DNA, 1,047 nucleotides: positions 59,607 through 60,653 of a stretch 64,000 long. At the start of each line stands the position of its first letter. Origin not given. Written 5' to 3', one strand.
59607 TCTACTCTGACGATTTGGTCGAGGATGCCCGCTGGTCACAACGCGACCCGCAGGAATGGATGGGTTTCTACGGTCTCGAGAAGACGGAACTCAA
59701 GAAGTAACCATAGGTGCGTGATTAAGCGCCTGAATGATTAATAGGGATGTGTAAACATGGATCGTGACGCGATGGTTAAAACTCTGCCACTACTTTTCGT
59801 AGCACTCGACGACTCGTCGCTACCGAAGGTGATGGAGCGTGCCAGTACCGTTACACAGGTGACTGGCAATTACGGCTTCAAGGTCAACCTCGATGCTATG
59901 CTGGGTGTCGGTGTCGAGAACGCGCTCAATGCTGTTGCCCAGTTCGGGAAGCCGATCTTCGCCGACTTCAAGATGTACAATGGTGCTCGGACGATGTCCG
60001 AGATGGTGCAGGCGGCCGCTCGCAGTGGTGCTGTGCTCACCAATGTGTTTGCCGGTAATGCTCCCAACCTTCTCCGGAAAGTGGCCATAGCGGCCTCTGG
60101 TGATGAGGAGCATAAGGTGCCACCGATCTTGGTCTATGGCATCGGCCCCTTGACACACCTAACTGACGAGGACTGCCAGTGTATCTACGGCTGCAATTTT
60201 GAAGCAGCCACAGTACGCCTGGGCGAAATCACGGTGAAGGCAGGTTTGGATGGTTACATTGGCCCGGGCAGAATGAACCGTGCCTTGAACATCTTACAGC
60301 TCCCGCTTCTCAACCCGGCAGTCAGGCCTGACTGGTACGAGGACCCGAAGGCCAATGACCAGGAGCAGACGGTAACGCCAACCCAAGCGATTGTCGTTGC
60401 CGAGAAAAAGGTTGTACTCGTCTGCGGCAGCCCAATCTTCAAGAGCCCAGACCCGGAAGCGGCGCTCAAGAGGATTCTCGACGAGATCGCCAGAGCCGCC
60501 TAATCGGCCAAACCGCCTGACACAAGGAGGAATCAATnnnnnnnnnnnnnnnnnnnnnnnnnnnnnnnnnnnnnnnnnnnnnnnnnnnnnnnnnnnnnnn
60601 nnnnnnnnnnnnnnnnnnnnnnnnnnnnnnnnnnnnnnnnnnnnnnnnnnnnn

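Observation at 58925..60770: GC-rich three-gene operon: degenerate PRTase-like protein + OMP-decarboxylase-superfamily protein + small Cys protein, directly upstream of the rRNA operon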

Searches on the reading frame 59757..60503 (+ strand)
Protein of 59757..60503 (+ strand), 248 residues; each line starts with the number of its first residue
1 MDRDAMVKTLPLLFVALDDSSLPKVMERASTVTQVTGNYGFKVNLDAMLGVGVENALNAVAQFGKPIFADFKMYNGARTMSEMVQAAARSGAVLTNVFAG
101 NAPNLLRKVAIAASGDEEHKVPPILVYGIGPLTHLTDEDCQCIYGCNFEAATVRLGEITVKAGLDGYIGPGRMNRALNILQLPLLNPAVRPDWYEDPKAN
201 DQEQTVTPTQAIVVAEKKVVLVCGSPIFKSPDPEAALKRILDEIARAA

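Call 3: search_protein_families(library=pfam, proteins=[window:59757-60503:+], max_evalue=1)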
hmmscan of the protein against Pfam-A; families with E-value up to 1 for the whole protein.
window:59757-60503:+ (248 aa): 1 family
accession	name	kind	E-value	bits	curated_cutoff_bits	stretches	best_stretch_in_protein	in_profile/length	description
PF00215.30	OMPdecase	-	2.7e-16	60.6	27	1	11-240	1-221/221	Orotidine 5'-phosphate decarboxylase / HUMPS family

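Call 4: search_protein_families(library=ncbifam, proteins=[window:59757-60503:+], max_evalue=1)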
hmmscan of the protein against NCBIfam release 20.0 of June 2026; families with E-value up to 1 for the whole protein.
window:59757-60503:+ (248 aa): 4 families
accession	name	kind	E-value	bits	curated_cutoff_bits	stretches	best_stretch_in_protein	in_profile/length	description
NF001273.0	PRK00230.1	equivalog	8.8e-24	84.1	193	1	13-246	7-231/233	orotidine-5'-phosphate decarboxylase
TIGR01740.1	pyrF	equivalog_domain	2.5e-15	56.8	92.3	1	13-240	1-215/216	orotidine-5'-phosphate decarboxylase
NF010386.0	PRK13813.1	equivalog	1.1e-09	38.2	208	1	12-246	6-215/216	orotidine 5'-phosphate decarboxylase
NF004423.0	PRK05765.1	equivalog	0.028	13.9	332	1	13-75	74-134/247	precorrin-3B C(17)-methyltransferase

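Call 9: search_solved_structures(query=window:59757-60503:+, max_evalue=1, show_alignments=3)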
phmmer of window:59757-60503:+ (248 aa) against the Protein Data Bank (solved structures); distinct sequences matched with E-value up to 1: 11.
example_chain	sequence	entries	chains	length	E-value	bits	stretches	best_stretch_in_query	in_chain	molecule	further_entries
3ldv_A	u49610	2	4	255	1.6e-11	47.6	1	57-241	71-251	Orotidine 5'-phosphate decarboxylase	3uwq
8cso_A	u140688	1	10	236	4.3e-10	42.9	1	60-247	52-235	Orotidine 5'-phosphate decarboxylase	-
1eix_A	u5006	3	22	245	8.2e-10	41.9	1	59-247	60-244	OROTIDINE 5'-MONOPHOSPHATE DECARBOXYLASE | OROTIDINE 5'-PHOSPHATE DECARBOXYLASE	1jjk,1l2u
3ru6_A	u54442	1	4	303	2.6e-09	40.3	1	13-246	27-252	Orotidine 5'-phosphate decarboxylase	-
3tr2_A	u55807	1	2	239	3.6e-09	39.9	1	5-242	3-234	Orotidine 5'-phosphate decarboxylase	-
3tfx_A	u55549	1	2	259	1.1e-08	38.3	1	40-243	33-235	Orotidine 5'-phosphate decarboxylase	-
8dop_A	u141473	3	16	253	2.4e-08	37.1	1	58-240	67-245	2,3-diketo-5-methylthiopentyl-1-phosphate enolase-phosphatase | Orotidine 5'-phosphate decarboxylase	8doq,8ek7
2yyt_A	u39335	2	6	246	0.0011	21.9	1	61-240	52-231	Orotidine 5'-phosphate decarboxylase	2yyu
1dbt_A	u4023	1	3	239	0.0025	20.7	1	64-240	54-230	OROTIDINE 5'-PHOSPHATE DECARBOXYLASE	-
4muz_A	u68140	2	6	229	0.17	14.7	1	12-111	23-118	Orotidine 5'-phosphate decarboxylase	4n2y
2cz5_A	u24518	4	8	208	0.53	13.1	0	40-101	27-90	Orotidine 5'-phosphate decarboxylase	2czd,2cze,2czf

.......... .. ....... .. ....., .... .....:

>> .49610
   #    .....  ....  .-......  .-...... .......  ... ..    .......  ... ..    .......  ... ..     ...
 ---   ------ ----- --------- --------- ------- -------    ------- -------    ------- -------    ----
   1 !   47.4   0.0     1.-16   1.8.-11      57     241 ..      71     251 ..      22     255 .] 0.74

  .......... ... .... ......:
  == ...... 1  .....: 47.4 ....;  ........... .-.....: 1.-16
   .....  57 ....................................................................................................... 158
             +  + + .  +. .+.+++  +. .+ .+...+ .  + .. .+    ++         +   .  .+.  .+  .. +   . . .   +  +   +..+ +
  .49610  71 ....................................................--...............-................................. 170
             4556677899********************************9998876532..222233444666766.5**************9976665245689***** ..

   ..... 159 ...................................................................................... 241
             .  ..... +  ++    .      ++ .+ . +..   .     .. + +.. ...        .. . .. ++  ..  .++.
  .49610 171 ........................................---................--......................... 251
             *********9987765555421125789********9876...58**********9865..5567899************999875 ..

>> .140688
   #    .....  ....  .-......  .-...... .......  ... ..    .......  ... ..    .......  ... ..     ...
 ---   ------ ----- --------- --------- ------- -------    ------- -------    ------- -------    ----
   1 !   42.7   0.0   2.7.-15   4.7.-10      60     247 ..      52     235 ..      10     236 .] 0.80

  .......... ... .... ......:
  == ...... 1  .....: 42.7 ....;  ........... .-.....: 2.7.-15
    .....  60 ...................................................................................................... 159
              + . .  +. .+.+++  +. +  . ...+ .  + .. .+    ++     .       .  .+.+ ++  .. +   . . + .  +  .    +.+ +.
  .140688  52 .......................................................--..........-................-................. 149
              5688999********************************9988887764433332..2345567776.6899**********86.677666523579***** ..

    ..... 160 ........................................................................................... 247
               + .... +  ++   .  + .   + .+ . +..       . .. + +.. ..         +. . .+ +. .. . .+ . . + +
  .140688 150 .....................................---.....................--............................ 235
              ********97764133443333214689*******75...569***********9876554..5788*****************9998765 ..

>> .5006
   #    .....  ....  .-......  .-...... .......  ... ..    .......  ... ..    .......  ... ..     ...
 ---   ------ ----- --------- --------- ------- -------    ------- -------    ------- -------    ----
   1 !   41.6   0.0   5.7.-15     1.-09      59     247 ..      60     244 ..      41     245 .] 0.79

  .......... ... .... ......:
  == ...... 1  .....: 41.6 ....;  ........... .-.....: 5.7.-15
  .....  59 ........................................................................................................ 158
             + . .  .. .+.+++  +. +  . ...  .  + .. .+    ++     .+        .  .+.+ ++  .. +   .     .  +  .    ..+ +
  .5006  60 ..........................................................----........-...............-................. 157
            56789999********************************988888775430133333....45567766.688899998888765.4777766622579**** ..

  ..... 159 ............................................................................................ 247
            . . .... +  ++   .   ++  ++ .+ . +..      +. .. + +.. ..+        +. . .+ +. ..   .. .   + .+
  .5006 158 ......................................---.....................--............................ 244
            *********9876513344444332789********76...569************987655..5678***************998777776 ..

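Call 11: find_homologous_proteins(query=window:59757-60503:+, max_evalue=0.001)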
Query window:59757-60503:+ (248 aa): 45 proteins with E <= 0.001 among 1637 candidates.
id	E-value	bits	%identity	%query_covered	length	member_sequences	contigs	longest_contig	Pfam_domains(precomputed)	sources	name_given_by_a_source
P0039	5.9e-160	548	100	100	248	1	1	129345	PF00215.31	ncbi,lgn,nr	ncbi:MAG: orotidine 5'-phosphate decarboxylase [Candidatus Berkelbacteria bacterium]|nr:orotidine 5'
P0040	4.3e-95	336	62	100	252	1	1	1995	PF00215.31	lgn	-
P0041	7.4e-93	329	61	99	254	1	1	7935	PF00215.31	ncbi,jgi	-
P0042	1.4e-80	288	60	96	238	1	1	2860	PF00215.31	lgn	-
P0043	1.1e-65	240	53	95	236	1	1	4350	PF00215.31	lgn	-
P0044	2.9e-63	232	53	96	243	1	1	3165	PF00215.31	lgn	-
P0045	3.0e-49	186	44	94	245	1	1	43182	PF00215.31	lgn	-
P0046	1.4e-44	171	44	96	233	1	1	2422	PF00215.31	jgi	-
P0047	7.7e-42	162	41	95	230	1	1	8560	PF00215.31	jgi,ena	-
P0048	1.7e-41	160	43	96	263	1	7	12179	PF00215.31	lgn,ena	-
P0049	1.7e-38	151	40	95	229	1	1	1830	PF00215.31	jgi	-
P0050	5.0e-38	149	38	96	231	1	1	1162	PF00215.31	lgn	-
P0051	1.1e-37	148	40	96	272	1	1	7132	PF00215.31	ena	-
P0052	4.4e-36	143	38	96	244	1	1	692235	PF00215.31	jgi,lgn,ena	-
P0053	4.3e-35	140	41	95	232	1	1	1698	PF00215.31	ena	-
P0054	5.5e-34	136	37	96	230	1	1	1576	PF00215.31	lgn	-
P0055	1.5e-33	134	37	96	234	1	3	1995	PF00215.31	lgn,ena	-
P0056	4.2e-32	130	38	94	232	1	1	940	PF00215.31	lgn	-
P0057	8.4e-32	129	37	94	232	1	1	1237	PF00215.31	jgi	jgi:orotidine-5'-phosphate decarboxylase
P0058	3.8e-31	127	36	96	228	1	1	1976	PF00215.31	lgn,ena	-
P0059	7.1e-31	126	38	94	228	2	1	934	PF00215.31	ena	-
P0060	7.4e-31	126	37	94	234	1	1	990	PF00215.31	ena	-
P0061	1.2e-30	125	38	94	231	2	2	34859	PF00215.31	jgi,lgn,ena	-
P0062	1.4e-30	125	37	95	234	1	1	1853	PF00215.31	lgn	-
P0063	1.4e-30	125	36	94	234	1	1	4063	PF00215.31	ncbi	-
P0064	2.9e-30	124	37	94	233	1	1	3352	PF00215.31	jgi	jgi:orotidine-5'-phosphate decarboxylase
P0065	4.7e-30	123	37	94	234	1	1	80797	PF00215.31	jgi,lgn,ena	-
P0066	6.5e-30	123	36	94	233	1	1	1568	PF00215.31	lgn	-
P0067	6.6e-30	123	40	73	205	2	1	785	PF00215.31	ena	-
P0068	1.6e-29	121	35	94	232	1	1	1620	PF00215.31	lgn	-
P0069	5.3e-29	120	35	96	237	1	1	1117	PF00215.31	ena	-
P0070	3.4e-28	117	37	94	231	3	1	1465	PF00215.31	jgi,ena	-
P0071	1.0e-27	115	34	81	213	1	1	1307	PF00215.31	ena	-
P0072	6.6e-27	113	35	94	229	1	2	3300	PF00215.31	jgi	jgi:orotidine-5'-phosphate decarboxylase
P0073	2.1e-26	111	33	96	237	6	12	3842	PF00215.31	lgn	-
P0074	2.0e-24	105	35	96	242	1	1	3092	PF00215.31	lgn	-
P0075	4.4e-23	100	36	93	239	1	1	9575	PF00215.31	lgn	-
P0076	3.8e-22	97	32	93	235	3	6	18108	PF00215.31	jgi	jgi:orotidine-5'-phosphate decarboxylase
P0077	1.6e-13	69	31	95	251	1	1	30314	PF00215.31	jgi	jgi:orotidine-5'-phosphate decarboxylase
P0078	1.7e-13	69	30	95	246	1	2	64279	PF00215.31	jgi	jgi:orotidine-5'-phosphate decarboxylase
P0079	2.6e-13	68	33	90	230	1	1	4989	PF00215.31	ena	-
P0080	3.5e-13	68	32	90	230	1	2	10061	PF00215.31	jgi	-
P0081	5.2e-13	67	32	90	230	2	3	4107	PF00215.31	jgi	-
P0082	3.4e-9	55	32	83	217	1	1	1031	PF00215.31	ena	-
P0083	1.0e-7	50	30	83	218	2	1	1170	PF00215.31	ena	-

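Call 16: find_encoding_contigs(protein=P0052, flank=8000, max_places=3)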
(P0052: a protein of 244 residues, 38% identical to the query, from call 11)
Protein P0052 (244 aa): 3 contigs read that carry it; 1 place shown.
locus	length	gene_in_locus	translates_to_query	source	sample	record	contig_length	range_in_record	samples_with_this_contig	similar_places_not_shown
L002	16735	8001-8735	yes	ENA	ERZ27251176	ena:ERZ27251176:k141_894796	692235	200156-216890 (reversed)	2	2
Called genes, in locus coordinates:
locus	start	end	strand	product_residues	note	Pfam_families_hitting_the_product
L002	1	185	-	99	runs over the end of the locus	-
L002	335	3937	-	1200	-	PF00688:TGFb_propeptide, PF06848:Disaggr_repeat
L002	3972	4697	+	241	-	PF01944:SpoIIM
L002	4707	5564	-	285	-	-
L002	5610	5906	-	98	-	PF01883:FeS_assembly_P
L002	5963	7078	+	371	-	PF01180:DHO_dh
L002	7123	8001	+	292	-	-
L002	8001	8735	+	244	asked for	PF00215:OMPdecase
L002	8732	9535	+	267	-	PF00459:Inositol_P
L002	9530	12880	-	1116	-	PF14890:Intein_splicing, PF14528:LAGLIDADG_3, PF00009:GTP_EFTU, PF03144:GTP_EFTU_D2 (faint), PF11987:IF-2, PF14578:GTP_EFTU_D4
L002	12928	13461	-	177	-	PF00334:NDK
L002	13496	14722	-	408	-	PF07690:MFS_1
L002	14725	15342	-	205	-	PF01135:PCMT, PF00398:RrnaAD, PF13847:Methyltransf_31, PF13649:Methyltransf_25 (weak)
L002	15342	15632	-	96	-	PF02656:DUF202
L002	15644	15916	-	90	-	-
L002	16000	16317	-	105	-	PF03819:MazG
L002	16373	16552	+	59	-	-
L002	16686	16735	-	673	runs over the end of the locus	PF00122:E1-E2_ATPase, PF00702:Hydrolase, PF08282:Hydrolase_3 (faint)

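Call 22: find_encoding_contigs(protein=P0041, flank=8000, max_places=2)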
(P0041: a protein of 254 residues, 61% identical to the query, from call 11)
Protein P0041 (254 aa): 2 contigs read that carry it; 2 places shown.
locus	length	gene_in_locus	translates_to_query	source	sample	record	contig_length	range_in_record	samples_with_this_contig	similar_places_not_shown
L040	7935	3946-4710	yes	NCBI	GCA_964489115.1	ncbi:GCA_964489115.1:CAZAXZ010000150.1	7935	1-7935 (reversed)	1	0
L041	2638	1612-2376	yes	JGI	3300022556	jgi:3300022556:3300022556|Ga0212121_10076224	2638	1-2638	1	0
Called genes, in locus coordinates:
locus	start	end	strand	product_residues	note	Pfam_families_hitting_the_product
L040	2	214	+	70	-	?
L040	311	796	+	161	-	PF00881:Nitroreductase, PF14512:TM1586_NiRdase, PF00881:Nitroreductase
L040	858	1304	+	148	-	PF14340:DUF4395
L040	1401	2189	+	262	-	-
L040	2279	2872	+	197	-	PF12917:YfbR-like, PF13023:HD_3, PF01966:HD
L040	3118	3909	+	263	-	-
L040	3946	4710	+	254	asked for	PF00215:OMPdecase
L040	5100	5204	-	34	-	-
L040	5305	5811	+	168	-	-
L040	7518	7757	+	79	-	-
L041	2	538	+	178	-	?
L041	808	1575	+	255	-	-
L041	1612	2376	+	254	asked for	PF00215:OMPdecase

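Call 23: find_encoding_contigs(protein=P0045, flank=8000, max_places=2)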
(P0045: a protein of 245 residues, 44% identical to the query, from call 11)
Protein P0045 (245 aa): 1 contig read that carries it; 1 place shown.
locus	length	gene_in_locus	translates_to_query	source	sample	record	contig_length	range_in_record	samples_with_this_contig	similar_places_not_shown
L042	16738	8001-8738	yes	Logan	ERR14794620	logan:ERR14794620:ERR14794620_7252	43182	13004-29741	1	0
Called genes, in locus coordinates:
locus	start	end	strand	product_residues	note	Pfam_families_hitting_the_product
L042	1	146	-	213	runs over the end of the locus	-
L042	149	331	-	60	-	-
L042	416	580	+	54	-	-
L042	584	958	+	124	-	-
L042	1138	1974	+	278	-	-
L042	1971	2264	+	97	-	-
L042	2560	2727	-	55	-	-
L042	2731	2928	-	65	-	-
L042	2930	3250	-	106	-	-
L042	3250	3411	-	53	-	-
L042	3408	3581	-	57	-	-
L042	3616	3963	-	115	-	-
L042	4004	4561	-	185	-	-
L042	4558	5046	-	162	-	-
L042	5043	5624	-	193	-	-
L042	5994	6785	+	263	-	-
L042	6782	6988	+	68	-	-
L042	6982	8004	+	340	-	-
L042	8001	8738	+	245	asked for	PF00215:OMPdecase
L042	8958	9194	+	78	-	PF12728:HTH_17 (weak)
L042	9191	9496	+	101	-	-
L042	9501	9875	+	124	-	-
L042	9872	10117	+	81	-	-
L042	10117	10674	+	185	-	-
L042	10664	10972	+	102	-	-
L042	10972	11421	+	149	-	PF25535:DUF7919 (faint)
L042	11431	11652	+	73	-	-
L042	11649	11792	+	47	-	-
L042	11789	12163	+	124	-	-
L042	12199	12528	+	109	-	-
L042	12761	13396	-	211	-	-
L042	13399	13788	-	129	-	-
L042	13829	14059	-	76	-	-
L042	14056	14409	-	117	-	-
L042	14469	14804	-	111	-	-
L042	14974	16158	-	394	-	PF01139:RtcB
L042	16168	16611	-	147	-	-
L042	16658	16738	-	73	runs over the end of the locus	-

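Call 24: find_encoding_contigs(protein=P0048, flank=8000, max_places=2)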
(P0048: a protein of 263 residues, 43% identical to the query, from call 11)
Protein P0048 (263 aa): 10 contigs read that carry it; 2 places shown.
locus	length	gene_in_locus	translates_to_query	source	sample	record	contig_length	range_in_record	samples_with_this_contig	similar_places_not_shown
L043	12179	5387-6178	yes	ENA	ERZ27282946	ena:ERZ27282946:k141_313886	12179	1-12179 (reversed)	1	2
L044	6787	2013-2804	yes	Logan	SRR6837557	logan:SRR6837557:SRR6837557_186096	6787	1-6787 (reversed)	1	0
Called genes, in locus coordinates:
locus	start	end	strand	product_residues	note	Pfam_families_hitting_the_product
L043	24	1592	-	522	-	PF10503:Esterase_PHB, PF02230:Abhydrolase_2 (weak)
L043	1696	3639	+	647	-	PF14885:GHL15 (weak)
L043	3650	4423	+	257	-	-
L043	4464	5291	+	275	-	-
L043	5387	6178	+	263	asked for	PF00215:OMPdecase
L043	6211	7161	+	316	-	PF00303:Thymidylat_synt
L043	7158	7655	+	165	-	PF00186:DHFR_1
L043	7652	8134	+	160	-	-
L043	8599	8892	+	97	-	-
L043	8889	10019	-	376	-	-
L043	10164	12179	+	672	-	?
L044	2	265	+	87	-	?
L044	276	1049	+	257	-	-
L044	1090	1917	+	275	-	-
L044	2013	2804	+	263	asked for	PF00215:OMPdecase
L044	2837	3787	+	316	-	PF00303:Thymidylat_synt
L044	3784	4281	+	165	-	PF00186:DHFR_1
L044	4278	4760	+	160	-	-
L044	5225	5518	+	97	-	-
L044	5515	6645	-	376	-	-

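Call 26: search_dna_similar(query=window:59757-60503:+, collection=phages, mode=protein, max_evalue=0.001)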
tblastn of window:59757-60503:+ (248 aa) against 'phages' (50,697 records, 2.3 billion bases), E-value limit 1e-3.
No match.
